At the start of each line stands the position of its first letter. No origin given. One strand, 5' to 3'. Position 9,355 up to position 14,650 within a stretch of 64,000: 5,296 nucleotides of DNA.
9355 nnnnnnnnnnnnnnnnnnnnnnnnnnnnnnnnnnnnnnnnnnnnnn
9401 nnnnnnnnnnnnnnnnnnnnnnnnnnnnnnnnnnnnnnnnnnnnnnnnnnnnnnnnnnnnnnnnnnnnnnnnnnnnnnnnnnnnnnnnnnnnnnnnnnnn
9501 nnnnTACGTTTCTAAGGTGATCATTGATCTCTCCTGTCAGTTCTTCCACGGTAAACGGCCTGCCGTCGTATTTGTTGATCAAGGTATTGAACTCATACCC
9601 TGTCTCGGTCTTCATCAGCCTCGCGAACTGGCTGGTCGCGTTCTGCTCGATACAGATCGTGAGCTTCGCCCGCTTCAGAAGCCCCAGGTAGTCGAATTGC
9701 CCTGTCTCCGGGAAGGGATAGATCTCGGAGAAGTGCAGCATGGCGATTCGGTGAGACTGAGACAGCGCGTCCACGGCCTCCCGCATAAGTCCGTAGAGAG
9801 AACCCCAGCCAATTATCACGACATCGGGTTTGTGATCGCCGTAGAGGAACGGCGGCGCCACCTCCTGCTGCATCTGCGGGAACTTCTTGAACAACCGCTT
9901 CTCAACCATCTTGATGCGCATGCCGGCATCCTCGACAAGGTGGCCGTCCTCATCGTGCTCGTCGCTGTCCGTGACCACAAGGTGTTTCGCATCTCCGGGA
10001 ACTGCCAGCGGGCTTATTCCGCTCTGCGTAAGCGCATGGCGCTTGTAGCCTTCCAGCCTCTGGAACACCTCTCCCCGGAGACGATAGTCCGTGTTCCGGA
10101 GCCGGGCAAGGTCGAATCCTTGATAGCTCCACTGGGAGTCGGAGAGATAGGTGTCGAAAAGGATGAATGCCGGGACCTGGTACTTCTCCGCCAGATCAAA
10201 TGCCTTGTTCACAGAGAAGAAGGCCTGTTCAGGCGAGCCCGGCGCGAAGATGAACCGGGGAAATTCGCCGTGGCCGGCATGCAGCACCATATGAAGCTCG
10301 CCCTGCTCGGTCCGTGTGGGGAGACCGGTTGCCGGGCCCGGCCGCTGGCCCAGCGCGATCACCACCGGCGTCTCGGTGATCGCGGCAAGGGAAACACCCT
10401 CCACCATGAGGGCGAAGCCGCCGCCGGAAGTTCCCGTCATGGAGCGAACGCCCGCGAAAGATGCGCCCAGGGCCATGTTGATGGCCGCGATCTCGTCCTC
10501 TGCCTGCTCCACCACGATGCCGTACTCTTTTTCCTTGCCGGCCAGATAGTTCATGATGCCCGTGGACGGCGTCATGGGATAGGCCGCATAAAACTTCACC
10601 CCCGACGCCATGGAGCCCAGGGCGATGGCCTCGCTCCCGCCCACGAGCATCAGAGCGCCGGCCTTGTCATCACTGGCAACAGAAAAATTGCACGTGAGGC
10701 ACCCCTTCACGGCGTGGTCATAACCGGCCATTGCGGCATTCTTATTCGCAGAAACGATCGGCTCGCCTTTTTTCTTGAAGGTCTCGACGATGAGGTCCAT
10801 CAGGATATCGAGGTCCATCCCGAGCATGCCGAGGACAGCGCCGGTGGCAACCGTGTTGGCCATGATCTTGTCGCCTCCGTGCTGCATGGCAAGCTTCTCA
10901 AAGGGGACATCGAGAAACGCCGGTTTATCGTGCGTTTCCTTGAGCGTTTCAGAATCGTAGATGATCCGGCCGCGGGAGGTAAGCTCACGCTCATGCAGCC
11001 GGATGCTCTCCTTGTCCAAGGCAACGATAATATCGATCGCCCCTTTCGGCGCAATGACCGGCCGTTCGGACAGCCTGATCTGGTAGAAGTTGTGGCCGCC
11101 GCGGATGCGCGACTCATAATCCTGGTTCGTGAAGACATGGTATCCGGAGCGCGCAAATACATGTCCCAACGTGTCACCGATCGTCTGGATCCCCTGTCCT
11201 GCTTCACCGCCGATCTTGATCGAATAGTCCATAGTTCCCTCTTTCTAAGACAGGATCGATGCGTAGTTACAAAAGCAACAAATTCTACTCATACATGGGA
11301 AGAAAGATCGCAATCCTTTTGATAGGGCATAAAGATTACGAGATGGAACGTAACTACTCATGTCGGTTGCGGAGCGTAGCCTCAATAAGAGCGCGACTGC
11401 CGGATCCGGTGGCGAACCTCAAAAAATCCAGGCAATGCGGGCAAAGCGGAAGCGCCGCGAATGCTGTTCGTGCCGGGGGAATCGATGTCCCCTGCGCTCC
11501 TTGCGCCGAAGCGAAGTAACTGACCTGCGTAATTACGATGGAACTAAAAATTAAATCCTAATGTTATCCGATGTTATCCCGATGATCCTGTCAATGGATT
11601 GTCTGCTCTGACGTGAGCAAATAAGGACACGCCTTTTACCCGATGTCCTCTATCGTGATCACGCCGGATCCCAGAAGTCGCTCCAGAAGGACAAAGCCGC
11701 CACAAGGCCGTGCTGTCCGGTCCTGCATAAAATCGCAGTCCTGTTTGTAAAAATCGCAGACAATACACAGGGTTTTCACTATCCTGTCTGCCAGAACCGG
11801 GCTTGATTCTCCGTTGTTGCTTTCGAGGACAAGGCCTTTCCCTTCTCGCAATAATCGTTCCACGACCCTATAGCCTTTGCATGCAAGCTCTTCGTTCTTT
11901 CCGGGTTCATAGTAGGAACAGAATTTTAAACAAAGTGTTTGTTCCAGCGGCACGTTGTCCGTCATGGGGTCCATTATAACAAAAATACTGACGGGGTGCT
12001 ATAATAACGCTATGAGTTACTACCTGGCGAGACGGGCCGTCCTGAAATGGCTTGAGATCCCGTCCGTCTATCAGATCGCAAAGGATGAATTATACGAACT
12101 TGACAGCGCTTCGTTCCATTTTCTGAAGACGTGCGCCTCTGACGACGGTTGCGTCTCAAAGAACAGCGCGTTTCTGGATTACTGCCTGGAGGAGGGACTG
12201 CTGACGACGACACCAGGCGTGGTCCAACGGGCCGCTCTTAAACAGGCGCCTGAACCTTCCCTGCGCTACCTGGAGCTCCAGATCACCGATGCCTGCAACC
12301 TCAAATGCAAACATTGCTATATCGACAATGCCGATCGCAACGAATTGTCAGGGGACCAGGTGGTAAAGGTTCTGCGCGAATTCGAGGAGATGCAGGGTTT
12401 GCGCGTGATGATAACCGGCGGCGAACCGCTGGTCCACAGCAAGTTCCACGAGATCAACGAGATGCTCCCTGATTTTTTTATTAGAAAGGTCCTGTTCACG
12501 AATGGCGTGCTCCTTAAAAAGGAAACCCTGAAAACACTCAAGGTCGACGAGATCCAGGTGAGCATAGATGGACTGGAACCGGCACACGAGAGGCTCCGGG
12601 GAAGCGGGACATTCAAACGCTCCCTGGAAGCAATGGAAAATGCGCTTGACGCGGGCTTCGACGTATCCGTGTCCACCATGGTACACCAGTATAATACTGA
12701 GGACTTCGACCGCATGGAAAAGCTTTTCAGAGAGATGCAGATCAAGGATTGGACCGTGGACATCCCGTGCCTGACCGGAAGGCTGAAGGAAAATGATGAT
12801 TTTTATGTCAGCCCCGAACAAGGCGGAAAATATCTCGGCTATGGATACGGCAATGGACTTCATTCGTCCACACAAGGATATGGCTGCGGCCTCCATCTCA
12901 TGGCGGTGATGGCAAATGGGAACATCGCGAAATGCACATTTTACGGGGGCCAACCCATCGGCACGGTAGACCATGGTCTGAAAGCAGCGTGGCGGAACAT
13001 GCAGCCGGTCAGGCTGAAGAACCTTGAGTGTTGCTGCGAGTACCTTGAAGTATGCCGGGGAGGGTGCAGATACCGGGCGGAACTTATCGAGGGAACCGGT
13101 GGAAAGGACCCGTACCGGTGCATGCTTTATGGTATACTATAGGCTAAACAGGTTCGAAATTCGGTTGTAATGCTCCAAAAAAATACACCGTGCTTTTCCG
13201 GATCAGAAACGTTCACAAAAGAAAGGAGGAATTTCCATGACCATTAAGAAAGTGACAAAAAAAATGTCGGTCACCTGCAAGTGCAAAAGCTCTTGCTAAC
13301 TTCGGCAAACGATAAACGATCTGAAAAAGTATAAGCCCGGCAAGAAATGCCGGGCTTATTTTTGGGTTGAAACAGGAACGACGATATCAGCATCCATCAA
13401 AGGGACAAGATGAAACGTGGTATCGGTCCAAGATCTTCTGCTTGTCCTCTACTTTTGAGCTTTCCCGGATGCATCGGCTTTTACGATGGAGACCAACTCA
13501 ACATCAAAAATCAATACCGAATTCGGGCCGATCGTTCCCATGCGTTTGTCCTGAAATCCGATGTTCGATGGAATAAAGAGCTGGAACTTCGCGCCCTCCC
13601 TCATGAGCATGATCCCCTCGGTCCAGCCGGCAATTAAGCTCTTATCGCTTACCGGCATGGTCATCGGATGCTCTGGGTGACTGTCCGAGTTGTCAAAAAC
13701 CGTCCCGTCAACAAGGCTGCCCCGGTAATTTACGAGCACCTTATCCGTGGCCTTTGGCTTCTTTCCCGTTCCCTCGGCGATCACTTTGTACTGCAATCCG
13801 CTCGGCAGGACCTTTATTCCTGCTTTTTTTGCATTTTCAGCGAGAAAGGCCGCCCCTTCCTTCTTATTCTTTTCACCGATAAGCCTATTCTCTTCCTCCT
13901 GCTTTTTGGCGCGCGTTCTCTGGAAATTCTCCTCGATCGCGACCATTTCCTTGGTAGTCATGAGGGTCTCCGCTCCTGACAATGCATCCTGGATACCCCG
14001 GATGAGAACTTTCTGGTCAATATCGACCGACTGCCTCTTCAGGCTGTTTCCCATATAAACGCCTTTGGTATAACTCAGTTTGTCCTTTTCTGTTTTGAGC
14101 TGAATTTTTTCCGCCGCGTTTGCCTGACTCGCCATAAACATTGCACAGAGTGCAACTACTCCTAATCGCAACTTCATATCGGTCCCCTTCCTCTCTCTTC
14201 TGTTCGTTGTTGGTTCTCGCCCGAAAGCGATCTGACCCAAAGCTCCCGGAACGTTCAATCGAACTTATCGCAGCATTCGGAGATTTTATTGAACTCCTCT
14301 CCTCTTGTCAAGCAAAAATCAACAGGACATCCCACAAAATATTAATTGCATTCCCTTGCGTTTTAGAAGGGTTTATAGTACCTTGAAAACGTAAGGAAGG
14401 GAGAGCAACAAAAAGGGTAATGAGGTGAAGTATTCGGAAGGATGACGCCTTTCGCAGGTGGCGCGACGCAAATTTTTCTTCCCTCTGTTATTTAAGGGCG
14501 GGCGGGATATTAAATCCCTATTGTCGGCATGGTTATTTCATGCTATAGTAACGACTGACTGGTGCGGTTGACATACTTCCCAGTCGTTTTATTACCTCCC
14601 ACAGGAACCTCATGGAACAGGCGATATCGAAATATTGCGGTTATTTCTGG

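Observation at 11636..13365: Candidate RiPP locus: radical SAM/SPASM enzyme with fused RRE and a 20-aa Cys-rich peptide the ORF caller missed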

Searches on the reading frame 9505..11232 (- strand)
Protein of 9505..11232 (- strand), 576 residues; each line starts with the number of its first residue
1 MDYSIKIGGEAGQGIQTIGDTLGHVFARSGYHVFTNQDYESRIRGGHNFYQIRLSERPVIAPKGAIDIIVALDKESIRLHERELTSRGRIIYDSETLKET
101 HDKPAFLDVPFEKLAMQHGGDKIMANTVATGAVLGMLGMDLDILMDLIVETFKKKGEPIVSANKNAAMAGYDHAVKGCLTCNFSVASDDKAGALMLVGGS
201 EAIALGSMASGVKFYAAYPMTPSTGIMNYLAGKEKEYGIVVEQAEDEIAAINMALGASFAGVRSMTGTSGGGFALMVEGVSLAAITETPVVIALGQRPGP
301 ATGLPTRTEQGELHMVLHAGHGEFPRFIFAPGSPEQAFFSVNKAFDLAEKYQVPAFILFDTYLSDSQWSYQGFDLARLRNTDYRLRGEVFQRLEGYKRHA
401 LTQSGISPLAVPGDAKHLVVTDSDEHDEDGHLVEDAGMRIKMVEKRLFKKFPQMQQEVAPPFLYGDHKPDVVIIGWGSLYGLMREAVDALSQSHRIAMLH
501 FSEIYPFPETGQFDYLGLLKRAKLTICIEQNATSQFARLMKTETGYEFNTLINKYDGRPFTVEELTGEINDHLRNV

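Call 51: search_protein_families(library=pfam, proteins=[window:9505-11232:-], max_evalue=0.001)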
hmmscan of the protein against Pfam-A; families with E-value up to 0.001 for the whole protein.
window:9505-11232:- (576 aa): 3 families
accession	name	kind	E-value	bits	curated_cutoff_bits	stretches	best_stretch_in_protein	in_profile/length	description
PF01855.24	POR_N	-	5.9e-49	167.3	27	1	207-444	3-230/231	Pyruvate flavodoxin/ferredoxin oxidoreductase, thiamine diP-bdg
PF01558.24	POR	-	1.9e-37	129.5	27.4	1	11-172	1-173/173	Pyruvate ferredoxin/flavodoxin oxidoreductase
PF17147.9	PFOR_II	-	0.00011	22.9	27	1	470-564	2-101/102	Pyruvate:ferredoxin oxidoreductase core domain II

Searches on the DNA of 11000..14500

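Call 45: search_rna_families(source=window, start=11000, end=14500, threshold=evalue, max_evalue=1)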
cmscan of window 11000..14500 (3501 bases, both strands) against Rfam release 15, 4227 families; matches with E-value up to 1: 5.
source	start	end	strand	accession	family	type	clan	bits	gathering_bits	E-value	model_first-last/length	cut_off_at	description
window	13323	13428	-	RF01772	rnk_pseudo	Cis-reg; leader;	-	33.4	55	0.0044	1-108/108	no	Pseudomonas rnk leader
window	13332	13397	-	RF01393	isrJ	Gene; sRNA;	-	26.1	37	0.07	1-75/75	no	isrJ Hfq binding RNA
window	13319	13383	-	RF00519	suhB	Gene; sRNA;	CL00108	24.3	41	0.052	1-77/77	no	Makes More Granules Regulator RNA (mmgR)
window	13281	13362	+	RF02891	AgrB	Gene; antisense;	-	23.3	40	0.87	1-84/84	no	ArsR-gov region gene B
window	13296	13358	+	RF01393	isrJ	Gene; sRNA;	-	22.2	37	0.54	1-75/75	no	isrJ Hfq binding RNA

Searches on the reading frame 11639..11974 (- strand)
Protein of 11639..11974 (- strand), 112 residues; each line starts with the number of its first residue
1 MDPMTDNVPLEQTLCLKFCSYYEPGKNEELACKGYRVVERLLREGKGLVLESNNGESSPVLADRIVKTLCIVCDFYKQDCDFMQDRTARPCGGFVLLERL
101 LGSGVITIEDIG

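Call 3: search_protein_families(library=ncbifam, proteins=[window:11639-11974:-], max_evalue=1)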
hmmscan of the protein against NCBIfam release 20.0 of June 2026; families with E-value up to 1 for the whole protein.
window:11639-11974:- (112 aa): 0 families

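Call 4: search_protein_families(library=pfam, proteins=[window:11639-11974:-], max_evalue=1)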
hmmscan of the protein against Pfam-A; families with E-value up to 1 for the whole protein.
window:11639-11974:- (112 aa): 1 family
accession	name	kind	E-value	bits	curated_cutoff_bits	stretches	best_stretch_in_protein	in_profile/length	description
PF00666.23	Cathelicidins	-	0.08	13.7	21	1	52-103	38-90/101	Cathelicidin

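Call 16: find_homologous_proteins(query=window:11639-11974:-)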
Query window:11639-11974:- (112 aa): 102 proteins with E <= 0.001 among 118 candidates.
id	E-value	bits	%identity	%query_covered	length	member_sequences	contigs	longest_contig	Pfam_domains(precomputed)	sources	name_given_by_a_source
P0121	7.9e-68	244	100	97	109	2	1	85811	-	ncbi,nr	ncbi:MAG: hypothetical protein M0R70_09985 [Nitrospirae bacterium]|nr:hypothetical protein [Nitrospi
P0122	1.8e-59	217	83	100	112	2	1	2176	-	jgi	jgi:hypothetical protein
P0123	1.0e-58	214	83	100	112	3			-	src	-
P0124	1.4e-58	214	83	100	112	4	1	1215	-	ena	-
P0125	2.6e-57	210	85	97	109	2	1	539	-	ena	-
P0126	6.9e-57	208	84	97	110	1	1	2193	-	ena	-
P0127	3.9e-56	206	83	99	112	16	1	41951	-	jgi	jgi:hypothetical protein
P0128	5.6e-56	205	86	96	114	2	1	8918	-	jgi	jgi:hypothetical protein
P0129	1.9e-55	204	85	95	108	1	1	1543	-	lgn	-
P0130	3.0e-55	203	79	100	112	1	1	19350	-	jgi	jgi:hypothetical protein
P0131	3.6e-55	203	82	97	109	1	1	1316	-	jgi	jgi:hypothetical protein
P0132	1.1e-54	201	82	97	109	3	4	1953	-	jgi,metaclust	jgi:hypothetical protein|metaclust:\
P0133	1.4e-54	201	84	97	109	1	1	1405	-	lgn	-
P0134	6.8e-54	199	78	99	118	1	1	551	-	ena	-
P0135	7.4e-54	199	80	96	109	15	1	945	-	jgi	jgi:hypothetical protein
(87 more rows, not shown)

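Call 23: predict_structure(alignment_id=A2)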
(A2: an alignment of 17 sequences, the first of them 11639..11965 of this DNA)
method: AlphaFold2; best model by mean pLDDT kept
length: 109 residues; sequences in the alignment: 17
mean_pLDDT: 60.0   pTM: 0.51
mean pLDDT of the five models: 60.0, 55.2, 53.8, 50.2, 48.4
residues with pLDDT >= 90: 0; 70-90: 33; 50-70: 45; < 50: 31
segments of 3 or more residues with pLDDT < 50: 1-20, 23-27, 69-71
pLDDT, mean of each block of 10 residues (from residue 1): 41 45 52 75 59 63 63 53 59 75 78
secondary structure, 60 per line:
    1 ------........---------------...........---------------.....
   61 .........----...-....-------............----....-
elements in order: H7-14 H30-40 H56-69 H78-81 H89-100 H105-108

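Call 57: find_homologous_proteins(query=A2, max_evalue=0.01)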
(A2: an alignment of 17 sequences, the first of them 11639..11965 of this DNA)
Query A2 (17 sequences) (109 aa, profile of the alignment): 393 proteins with E <= 0.01 among 1663 candidates; the best 120 are listed.
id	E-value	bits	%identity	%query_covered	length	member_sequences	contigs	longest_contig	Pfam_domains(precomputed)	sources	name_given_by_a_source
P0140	7.3e-49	182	81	99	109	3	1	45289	-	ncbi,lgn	-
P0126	1.4e-48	181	84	100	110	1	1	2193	-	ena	-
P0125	1.6e-48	181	85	100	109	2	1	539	-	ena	-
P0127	1.9e-48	181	83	99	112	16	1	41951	-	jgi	jgi:hypothetical protein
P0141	3.0e-48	180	77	100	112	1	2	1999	-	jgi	jgi:hypothetical protein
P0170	3.5e-48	180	64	99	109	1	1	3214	-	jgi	jgi:formate-dependent nitrite reductase cytochrome c552 subunit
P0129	4.6e-48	179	85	97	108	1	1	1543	-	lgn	-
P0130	5.9e-48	179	80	100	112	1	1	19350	-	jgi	jgi:hypothetical protein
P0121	7.0e-48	179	100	100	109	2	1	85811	-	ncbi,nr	ncbi:MAG: hypothetical protein M0R70_09985 [Nitrospirae bacterium]|nr:hypothetical protein [Nitrospi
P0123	7.9e-48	179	83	100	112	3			-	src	-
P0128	1.1e-47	178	86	99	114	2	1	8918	-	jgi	jgi:hypothetical protein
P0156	1.1e-47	178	78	99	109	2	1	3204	-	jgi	jgi:hypothetical protein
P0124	1.6e-47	178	83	100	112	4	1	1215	-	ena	-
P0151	2.2e-47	177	79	99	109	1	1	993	-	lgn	-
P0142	2.4e-47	177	79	100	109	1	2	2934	-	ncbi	-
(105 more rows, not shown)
